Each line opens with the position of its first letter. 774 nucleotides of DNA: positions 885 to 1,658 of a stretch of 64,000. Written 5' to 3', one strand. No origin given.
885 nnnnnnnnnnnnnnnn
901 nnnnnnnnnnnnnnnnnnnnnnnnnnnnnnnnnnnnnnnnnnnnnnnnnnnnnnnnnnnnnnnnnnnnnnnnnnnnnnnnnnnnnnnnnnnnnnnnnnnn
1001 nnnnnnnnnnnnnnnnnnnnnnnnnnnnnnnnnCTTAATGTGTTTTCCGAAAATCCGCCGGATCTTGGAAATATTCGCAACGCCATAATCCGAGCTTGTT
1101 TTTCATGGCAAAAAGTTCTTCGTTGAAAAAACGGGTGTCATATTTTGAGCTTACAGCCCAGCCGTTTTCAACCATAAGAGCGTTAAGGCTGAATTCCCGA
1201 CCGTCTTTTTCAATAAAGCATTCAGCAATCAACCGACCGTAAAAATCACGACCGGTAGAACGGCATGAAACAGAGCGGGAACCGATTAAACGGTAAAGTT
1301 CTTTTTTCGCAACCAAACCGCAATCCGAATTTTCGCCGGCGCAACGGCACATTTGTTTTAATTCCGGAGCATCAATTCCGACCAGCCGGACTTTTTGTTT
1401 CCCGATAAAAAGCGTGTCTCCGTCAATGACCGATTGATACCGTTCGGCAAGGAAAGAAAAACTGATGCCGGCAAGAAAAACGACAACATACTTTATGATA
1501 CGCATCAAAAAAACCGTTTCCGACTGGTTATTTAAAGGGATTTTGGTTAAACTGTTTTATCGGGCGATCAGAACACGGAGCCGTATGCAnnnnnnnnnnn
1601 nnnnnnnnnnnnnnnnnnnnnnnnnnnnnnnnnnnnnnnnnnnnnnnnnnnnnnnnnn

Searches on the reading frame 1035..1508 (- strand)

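Call 75: search_protein_families(library=pfam, proteins=[window:1035-1508:-], max_evalue=0.00001)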
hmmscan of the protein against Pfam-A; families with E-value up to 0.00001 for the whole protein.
window:1035-1508:- (157 aa): 1 family
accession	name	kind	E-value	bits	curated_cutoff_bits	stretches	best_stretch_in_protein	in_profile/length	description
PF00565.23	SNase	-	2.7e-13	50.8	21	1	39-143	1-106/107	Staphylococcal nuclease homologue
